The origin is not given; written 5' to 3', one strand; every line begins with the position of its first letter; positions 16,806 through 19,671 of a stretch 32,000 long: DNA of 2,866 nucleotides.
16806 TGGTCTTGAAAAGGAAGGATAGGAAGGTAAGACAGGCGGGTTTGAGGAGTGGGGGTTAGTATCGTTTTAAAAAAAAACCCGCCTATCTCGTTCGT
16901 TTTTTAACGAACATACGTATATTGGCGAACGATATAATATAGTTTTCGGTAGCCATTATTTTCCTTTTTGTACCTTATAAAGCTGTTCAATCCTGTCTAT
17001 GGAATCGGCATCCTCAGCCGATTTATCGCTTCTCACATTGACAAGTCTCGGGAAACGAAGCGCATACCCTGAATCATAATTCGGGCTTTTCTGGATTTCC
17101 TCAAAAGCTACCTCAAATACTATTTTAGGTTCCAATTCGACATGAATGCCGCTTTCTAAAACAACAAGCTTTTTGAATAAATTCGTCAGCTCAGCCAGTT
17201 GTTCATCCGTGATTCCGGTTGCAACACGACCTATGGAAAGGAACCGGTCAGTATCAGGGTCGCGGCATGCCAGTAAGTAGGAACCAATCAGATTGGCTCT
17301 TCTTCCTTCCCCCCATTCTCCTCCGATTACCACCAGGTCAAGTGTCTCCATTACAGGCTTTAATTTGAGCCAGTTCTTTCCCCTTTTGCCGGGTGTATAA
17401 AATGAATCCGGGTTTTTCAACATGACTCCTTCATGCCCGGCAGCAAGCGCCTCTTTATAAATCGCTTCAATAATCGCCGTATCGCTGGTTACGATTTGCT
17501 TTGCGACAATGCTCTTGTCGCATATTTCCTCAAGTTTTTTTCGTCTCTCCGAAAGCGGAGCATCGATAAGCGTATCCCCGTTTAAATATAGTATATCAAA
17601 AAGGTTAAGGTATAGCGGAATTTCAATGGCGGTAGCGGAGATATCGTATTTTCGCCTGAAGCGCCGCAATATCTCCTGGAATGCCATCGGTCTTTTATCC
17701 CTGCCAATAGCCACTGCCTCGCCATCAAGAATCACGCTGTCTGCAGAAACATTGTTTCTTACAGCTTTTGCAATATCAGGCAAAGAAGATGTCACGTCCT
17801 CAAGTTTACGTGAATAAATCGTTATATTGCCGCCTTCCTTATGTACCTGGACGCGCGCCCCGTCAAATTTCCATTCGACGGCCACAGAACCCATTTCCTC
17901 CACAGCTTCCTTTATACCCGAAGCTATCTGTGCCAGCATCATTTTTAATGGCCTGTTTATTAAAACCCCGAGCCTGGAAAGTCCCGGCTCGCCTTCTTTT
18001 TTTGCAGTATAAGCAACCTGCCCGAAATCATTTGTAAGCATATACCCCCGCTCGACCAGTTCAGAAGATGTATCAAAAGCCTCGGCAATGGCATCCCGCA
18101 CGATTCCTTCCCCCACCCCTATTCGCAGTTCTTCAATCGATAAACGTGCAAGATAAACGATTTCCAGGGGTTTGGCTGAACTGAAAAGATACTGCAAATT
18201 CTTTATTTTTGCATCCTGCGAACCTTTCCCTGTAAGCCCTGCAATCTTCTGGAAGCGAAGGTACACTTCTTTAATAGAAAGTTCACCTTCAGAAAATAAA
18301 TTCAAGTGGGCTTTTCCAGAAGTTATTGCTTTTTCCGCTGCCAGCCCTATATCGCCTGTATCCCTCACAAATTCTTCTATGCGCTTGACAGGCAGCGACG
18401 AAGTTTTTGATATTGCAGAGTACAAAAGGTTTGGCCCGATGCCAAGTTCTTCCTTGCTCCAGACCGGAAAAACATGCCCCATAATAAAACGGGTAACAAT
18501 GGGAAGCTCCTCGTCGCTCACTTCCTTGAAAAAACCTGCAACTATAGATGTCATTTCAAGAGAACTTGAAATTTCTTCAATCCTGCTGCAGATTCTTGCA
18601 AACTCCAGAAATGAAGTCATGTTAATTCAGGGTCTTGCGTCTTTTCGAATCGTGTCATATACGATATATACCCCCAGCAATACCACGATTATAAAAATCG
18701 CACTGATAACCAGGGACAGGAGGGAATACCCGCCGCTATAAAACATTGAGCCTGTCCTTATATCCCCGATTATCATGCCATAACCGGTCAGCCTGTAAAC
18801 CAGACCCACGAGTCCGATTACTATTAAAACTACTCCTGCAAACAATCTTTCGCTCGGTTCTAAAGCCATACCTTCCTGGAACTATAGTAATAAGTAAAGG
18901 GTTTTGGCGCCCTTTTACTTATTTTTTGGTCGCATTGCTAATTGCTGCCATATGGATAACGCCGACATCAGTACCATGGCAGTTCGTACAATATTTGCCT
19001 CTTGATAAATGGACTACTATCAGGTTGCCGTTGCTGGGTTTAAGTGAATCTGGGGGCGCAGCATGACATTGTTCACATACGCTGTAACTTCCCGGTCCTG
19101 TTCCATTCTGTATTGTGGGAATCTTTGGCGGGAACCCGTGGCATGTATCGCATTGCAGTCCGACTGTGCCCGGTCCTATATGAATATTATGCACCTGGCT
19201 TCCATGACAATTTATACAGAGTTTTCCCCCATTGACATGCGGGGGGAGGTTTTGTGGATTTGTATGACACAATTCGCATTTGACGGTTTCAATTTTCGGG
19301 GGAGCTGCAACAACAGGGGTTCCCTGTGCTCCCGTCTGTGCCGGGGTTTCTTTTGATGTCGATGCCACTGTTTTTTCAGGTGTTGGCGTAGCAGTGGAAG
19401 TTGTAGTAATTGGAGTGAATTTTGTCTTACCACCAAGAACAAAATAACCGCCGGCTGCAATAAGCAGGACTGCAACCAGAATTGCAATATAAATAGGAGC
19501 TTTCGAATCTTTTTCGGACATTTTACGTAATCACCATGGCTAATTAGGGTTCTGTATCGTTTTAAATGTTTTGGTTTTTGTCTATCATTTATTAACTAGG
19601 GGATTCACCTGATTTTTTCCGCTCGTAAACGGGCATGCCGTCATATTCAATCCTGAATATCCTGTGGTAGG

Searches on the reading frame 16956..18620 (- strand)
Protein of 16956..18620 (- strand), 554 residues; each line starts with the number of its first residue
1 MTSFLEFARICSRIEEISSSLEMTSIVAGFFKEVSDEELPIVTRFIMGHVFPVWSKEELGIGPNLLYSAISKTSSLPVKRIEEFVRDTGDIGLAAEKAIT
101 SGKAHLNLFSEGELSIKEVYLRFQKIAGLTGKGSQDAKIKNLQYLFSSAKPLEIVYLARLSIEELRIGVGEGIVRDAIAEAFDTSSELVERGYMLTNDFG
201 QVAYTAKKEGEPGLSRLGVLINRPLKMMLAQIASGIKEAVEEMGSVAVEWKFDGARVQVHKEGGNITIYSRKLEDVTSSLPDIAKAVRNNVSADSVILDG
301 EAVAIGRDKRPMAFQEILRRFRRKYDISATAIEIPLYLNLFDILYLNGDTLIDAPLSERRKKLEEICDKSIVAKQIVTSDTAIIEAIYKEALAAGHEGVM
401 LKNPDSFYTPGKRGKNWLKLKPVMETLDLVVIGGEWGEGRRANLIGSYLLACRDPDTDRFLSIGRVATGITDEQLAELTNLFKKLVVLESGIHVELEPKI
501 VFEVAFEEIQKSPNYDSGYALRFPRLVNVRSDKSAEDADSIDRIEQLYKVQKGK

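Call 59: search_protein_families(library=pfam, proteins=[window:16956-18620:-])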
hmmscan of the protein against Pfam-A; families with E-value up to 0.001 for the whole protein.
window:16956-18620:- (554 aa): 4 families
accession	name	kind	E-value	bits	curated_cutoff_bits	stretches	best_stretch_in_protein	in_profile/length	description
PF01068.26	DNA_ligase_A_M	-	4.7e-60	203.2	26.2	1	228-421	2-204/204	ATP dependent DNA ligase domain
PF04675.19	DNA_ligase_A_N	-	2.1e-42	145.7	24.6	1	3-179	1-174/174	DNA ligase N terminus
PF04679.21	DNA_ligase_A_C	-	1.9e-17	63.9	27.5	1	442-533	2-94/94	ATP dependent DNA ligase C terminal region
PF09414.15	RNA_ligase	-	2.1e-05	25.2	27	1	245-421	2-171/171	RNA ligase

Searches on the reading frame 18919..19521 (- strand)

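Call 59: search_protein_families(library=pfam, proteins=[window:18919-19521:-])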
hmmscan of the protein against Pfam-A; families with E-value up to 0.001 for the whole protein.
window:18919-19521:- (200 aa): 3 families
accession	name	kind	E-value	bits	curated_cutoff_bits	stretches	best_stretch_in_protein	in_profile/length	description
PF14522.11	Cytochrome_C7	-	1.6e-08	34.6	24.8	0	147-185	14-51/67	Cytochrome c7 and related cytochrome c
PF14537.11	Cytochrom_c3_2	-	1.4e-05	25.9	25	0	120-183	5-65/79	Cytochrome c3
PF02085.21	Cytochrom_CIII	-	0.0002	22.1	22.9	0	122-184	31-84/101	Class III cytochrome C family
